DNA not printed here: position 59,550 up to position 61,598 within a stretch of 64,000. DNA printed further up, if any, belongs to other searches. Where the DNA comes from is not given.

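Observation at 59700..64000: RM-like operon: SF2-helicase protein + C5-cytosine methyltransferase + MORC-like GHKL ATPase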

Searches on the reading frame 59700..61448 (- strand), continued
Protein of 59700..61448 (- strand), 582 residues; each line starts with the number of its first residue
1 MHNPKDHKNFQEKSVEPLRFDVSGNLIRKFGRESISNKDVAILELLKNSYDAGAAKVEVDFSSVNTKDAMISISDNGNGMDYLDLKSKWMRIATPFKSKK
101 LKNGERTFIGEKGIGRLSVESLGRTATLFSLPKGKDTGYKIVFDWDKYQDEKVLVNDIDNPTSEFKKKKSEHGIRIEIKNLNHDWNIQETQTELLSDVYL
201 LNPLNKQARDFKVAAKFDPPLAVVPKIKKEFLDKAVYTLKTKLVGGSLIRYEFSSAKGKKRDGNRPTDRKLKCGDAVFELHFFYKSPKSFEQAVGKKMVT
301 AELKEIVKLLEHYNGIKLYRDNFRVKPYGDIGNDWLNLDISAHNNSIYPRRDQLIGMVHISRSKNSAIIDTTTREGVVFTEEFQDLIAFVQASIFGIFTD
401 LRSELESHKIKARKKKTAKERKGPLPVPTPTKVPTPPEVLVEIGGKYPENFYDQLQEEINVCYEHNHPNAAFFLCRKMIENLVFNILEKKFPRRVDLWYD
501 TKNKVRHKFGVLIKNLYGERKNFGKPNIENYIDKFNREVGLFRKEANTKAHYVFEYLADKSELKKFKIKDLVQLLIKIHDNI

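Call 41: search_protein_families(library=pfam, proteins=[L049:9968-12088:+, L042:9968-12097:+, L076:6060-8051:+, L018:9992-11692:+, L020:9989-12049:+, L026:2614-4896:+, L036:4020-6788:+, L063:9977-12073:+, L029:9944-11686:+, P0069], max_evalue=0.01)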
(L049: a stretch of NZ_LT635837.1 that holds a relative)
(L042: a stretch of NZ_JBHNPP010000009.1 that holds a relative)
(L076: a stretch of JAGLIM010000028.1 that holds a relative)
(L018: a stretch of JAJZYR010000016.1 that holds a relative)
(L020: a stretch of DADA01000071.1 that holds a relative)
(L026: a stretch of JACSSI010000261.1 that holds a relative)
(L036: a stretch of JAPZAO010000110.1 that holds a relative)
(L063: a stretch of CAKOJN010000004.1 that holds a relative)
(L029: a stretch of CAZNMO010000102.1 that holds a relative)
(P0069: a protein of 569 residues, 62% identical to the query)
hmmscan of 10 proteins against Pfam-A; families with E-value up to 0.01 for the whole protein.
L049:9968-12088:+ (706 aa): 3 families
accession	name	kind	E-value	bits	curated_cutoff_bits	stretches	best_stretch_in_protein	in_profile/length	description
PF02518.31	HATPase_c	-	4.5e-17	62.9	26.4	1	598-704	2-109/111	Histidine kinase-, DNA gyrase B-, and HSP90-like ATPase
PF13589.12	HATPase_c_3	-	6.8e-17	62.2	25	1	31-184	4-137/137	Histidine kinase-, DNA gyrase B-, and HSP90-like ATPase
PF14501.12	HATPase_c_5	-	0.00012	22.4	22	1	601-688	5-88/102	GHKL domain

L042:9968-12097:+ (709 aa): 3 families
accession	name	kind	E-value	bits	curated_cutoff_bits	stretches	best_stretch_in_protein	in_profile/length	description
PF02518.31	HATPase_c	-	1.2e-25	90.5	26.4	2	598-707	3-110/111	Histidine kinase-, DNA gyrase B-, and HSP90-like ATPase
PF13589.12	HATPase_c_3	-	1e-22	81.1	25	1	36-159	5-118/137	Histidine kinase-, DNA gyrase B-, and HSP90-like ATPase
PF14501.12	HATPase_c_5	-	6.6e-05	23.2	22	1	603-691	8-91/102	GHKL domain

L076:6060-8051:+ (663 aa): 4 families
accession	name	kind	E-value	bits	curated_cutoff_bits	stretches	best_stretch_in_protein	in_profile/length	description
PF02518.31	HATPase_c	-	6.1e-22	78.6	26.4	2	558-663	4-107/111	Histidine kinase-, DNA gyrase B-, and HSP90-like ATPase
PF13589.12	HATPase_c_3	-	8.5e-21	74.8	25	1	28-138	5-121/137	Histidine kinase-, DNA gyrase B-, and HSP90-like ATPase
PF14501.12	HATPase_c_5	-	4.6e-10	39.8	22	1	555-653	1-93/102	GHKL domain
PF04048.20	Sec8_N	-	0.0038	17.6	26.8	1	449-533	51-136/142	Exocyst complex component Sec8 N-terminal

L018:9992-11692:+ (566 aa): 3 families
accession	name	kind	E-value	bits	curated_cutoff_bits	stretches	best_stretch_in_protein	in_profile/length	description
PF13589.12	HATPase_c_3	-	3.1e-24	86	25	1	34-166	3-131/137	Histidine kinase-, DNA gyrase B-, and HSP90-like ATPase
PF13643.11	DUF4145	-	9.2e-06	26.1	23.1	1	459-545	11-85/88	Domain of unknown function (DUF4145)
PF02518.31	HATPase_c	-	5.3e-05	24.1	26.4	1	37-121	9-85/111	Histidine kinase-, DNA gyrase B-, and HSP90-like ATPase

L020:9989-12049:+ (686 aa): 4 families
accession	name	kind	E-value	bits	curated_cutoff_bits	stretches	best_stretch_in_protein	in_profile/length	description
PF02518.31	HATPase_c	-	8e-30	104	26.4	2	576-678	6-109/111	Histidine kinase-, DNA gyrase B-, and HSP90-like ATPase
PF13589.12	HATPase_c_3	-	3.1e-22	79.5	25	1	30-140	5-108/137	Histidine kinase-, DNA gyrase B-, and HSP90-like ATPase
PF13581.12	HATPase_c_2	-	0.00042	20.8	27.4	0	20-133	24-125/127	Histidine kinase-like ATPase domain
PF14501.12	HATPase_c_5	-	0.00076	19.8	22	1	571-664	1-91/102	GHKL domain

L026:2614-4896:+ (760 aa): 3 families
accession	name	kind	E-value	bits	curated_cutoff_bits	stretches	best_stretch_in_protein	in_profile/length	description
PF02518.31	HATPase_c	-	8.4e-22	78.2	26.4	2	631-743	6-109/111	Histidine kinase-, DNA gyrase B-, and HSP90-like ATPase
PF13589.12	HATPase_c_3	-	2.4e-19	70.2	25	1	42-152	6-110/137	Histidine kinase-, DNA gyrase B-, and HSP90-like ATPase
PF14501.12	HATPase_c_5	-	0.00041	20.7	22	0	629-727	4-89/102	GHKL domain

L036:4020-6788:+ (922 aa): 3 families
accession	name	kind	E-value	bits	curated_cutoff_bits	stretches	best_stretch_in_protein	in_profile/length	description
PF13589.12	HATPase_c_3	-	6.4e-26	91.4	25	1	31-157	4-124/137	Histidine kinase-, DNA gyrase B-, and HSP90-like ATPase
PF02518.31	HATPase_c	-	3.3e-14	53.7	26.4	2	582-645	2-61/111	Histidine kinase-, DNA gyrase B-, and HSP90-like ATPase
PF14501.12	HATPase_c_5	-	0.0097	16.2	22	0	584-626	4-45/102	GHKL domain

L063:9977-12073:+ (698 aa): 2 families
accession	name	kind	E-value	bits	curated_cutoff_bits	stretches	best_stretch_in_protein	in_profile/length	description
PF02518.31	HATPase_c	-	6.4e-19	68.9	26.4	1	583-671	3-93/111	Histidine kinase-, DNA gyrase B-, and HSP90-like ATPase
PF13589.12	HATPase_c_3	-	6.8e-19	68.7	25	1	29-157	5-119/137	Histidine kinase-, DNA gyrase B-, and HSP90-like ATPase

L029:9944-11686:+ (580 aa): 2 families
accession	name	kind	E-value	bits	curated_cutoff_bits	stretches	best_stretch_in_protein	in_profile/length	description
PF13589.12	HATPase_c_3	-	6.6e-23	81.7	25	1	40-175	5-137/137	Histidine kinase-, DNA gyrase B-, and HSP90-like ATPase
PF02518.31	HATPase_c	-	2e-05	25.4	26.4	1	41-126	9-86/111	Histidine kinase-, DNA gyrase B-, and HSP90-like ATPase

P0069 (569 aa): 3 families
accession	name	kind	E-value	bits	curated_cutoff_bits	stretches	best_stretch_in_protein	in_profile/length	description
PF13589.12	HATPase_c_3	-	1e-24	87.5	25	1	28-163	4-137/137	Histidine kinase-, DNA gyrase B-, and HSP90-like ATPase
PF09509.15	Hypoth_Ymh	-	4.7e-19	68.9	25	1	435-564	2-119/119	Protein of unknown function (Hypoth_ymh)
PF02518.31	HATPase_c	-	0.00018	22.4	26.4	1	30-105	9-82/111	Histidine kinase-, DNA gyrase B-, and HSP90-like ATPase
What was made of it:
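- Relatives carry Pfam-significant DUF4145 (L018, 26.1 bits against a cut-off of 23.1) or Hypoth_Ymh (P0069, 4.7e-19) at the same position (call 41).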

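Call 53: find_encoding_contigs(protein=P0001, flank=10000, max_places=10)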
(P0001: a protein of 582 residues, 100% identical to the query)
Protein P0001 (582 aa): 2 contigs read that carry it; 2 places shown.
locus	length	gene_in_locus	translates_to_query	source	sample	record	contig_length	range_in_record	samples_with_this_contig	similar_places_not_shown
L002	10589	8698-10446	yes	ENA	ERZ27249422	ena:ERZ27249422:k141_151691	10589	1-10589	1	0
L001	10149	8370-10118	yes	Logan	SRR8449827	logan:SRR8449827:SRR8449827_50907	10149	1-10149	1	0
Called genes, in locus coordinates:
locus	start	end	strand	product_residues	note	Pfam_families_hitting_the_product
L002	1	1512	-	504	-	?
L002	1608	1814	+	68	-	PF13560:HTH_31 (weak), PF12844:HTH_19, PF01381:HTH_3, PF13443:HTH_26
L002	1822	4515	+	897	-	PF01555:N6_N4_Mtase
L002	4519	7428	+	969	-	PF04851:ResIII, PF00270:DEAD, PF18766:SWI2_SNF2, PF00176:SNF2-rel_dom, PF27151:YagJ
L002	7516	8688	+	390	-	PF00145:DNA_methylase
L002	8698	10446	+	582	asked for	PF13589:HATPase_c_3, PF02518:HATPase_c (weak)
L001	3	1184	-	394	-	?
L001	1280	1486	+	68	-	PF13560:HTH_31 (weak), PF12844:HTH_19, PF01381:HTH_3, PF13443:HTH_26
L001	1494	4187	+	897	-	PF01555:N6_N4_Mtase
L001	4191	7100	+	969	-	PF04851:ResIII, PF00270:DEAD, PF18766:SWI2_SNF2, PF00176:SNF2-rel_dom, PF27151:YagJ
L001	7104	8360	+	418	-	PF00145:DNA_methylase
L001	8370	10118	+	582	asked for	PF13589:HATPase_c_3, PF02518:HATPase_c (weak)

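Call 73: search_protein_families(library=pfam, proteins=[L012:11750-13567:+, L012:13573-16254:+, L012:16258-16752:+, L012:16756-17478:+, L012:5806-8154:-, L012:3952-5778:-, L004:4940-5869:+, L004:5859-8441:+, L004:12733-13551:+, L004:13557-13952:+], max_evalue=0.001)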
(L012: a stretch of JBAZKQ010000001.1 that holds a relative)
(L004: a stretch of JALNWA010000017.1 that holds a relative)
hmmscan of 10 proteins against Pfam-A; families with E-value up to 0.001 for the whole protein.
L012:11750-13567:+ (605 aa): 1 family
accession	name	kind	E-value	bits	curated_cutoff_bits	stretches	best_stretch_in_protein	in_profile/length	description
PF01555.25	N6_N4_Mtase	-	6.7e-36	124.7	26.7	1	100-410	1-203/221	DNA methylase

L012:13573-16254:+ (893 aa): 3 families
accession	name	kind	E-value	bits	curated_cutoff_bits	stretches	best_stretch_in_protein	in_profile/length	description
PF19778.5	RE_endonuc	-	1.6e-33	115.2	23.4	1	777-883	2-107/108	Endonuclease domain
PF04851.21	ResIII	-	1.2e-16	61.5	22.5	1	95-258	21-163/164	Type III restriction enzyme, res subunit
PF00270.35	DEAD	-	4.6e-10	39.9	26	1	98-258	15-161/167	DEAD/DEAH box helicase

L012:16258-16752:+ (164 aa): 1 family
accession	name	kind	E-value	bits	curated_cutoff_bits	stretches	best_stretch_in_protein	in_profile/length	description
PF18967.5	PycTM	-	6.9e-13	49.4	27.2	1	59-150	10-106/107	Pycsar effector protein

L012:16756-17478:+ (240 aa): 1 family
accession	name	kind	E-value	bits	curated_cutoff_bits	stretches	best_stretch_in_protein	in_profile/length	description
PF00211.25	Guanylate_cyc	-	1.4e-05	25.2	21.9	1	42-203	7-156/183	Adenylate and Guanylate cyclase catalytic domain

L012:5806-8154:- (782 aa): 1 family
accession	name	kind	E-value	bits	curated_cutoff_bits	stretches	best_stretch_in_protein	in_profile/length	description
PF11369.13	DUF3160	-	4.5e-123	412.4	25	1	133-767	31-625/632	Protein of unknown function (DUF3160)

L012:3952-5778:- (608 aa): 2 families
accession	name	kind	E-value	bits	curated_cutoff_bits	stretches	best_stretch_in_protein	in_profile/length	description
PF09587.15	PGA_cap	-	6.1e-70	236.1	27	1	329-566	2-255/255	Bacterial capsule synthesis protein PGA_cap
PF01875.22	Memo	-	4.4e-20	72.5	27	1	63-294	27-268/269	Memo-like protein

L004:4940-5869:+ (309 aa): 0 families

L004:5859-8441:+ (860 aa): 0 families

L004:12733-13551:+ (272 aa): 1 family
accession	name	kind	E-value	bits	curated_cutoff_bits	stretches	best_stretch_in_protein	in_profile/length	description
PF11463.14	R-HINP1I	-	6.7e-86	287.5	25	1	63-270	1-208/208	R.HinP1I restriction endonuclease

L004:13557-13952:+ (131 aa): 1 family
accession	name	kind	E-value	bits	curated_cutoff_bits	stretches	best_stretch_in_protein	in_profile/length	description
PF03852.21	Vsr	-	1e-27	96.2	27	1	2-71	1-70/74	DNA mismatch endonuclease Vsr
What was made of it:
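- Neighbours of the pair elsewhere are other complete systems, such as HinP1I R-M or Pycsar, as expected in defence islands (call 73).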

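Call 84: search_protein_families(library=pfam, proteins=[L046:3362-5320:+, L046:5324-6379:+, L046:6394-8505:+, L046:8420-9742:+, L046:9749-10171:+, L046:10181-10528:+, L046:10799-13453:+, L046:13671-14156:+, L046:1194-2957:-], max_evalue=0.001)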
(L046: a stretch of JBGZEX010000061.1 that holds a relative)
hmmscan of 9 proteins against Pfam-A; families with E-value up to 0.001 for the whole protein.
L046:3362-5320:+ (652 aa): 1 family
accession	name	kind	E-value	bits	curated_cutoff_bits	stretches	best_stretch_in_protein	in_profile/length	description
PF01555.25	N6_N4_Mtase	-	3.3e-33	115.9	26.7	1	108-437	1-206/221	DNA methylase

L046:5324-6379:+ (351 aa): 1 family
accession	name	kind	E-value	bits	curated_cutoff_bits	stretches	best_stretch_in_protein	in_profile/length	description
PF00145.23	DNA_methylase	-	1.6e-51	176.1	22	1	8-349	1-323/324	C-5 cytosine-specific DNA methylase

L046:6394-8505:+ (703 aa): 2 families
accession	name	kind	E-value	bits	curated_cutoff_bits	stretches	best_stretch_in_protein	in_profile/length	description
PF13589.12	HATPase_c_3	-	9.3e-20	71.5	25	1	25-148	5-125/137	Histidine kinase-, DNA gyrase B-, and HSP90-like ATPase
PF02518.31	HATPase_c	-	6e-14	52.9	26.4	1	585-672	8-93/111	Histidine kinase-, DNA gyrase B-, and HSP90-like ATPase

L046:8420-9742:+ (440 aa): 0 families

L046:9749-10171:+ (140 aa): 1 family
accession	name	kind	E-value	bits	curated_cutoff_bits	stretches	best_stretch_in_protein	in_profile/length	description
PF03852.21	Vsr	-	8.6e-35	118.9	27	1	2-72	1-71/74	DNA mismatch endonuclease Vsr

L046:10181-10528:+ (115 aa): 1 family
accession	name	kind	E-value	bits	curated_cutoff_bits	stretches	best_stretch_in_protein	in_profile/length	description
PF13784.11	Fic_N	-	1.4e-26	92.7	26.7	1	23-103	2-81/82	Fic/DOC family N-terminal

L046:10799-13453:+ (884 aa): 4 families
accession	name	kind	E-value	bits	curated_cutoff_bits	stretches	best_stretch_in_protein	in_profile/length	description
PF19778.5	RE_endonuc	-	7.4e-35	119.5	23.4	1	771-878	2-107/108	Endonuclease domain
PF04851.21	ResIII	-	9.4e-14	52.1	22.5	1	83-242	25-163/164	Type III restriction enzyme, res subunit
PF00270.35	DEAD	-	7.9e-07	29.4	26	1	77-242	9-161/167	DEAD/DEAH box helicase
PF02562.22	PhoH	-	0.00063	19.7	27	0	89-173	27-109/205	PhoH-like protein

L046:13671-14156:+ (161 aa): 0 families

L046:1194-2957:- (587 aa): 4 families
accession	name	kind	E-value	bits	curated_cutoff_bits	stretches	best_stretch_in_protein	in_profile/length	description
PF00005.33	ABC_tran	-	1.7e-29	103.6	25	1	355-504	1-137/137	ABC transporter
PF00664.28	ABC_membrane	-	4.1e-23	82.9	28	1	37-291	16-270/274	ABC transporter transmembrane region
PF02463.25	SMC_N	-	1.4e-11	44.6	40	1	365-547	24-212/220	RecF/RecN/SMC N terminal domain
PF09818.15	ABC_ATPase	-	0.00029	20.4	23.2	0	442-541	125-222/283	P-loop domain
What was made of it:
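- On Type III R-M (for Res and its out-of-window Mod): The canonical Res proteins of L012 and L046 do hit PF19778 (calls 73, 84).
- Type III genes also flank the pair in two further lineages (calls 73, 84), so some functional coupling is not excluded.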
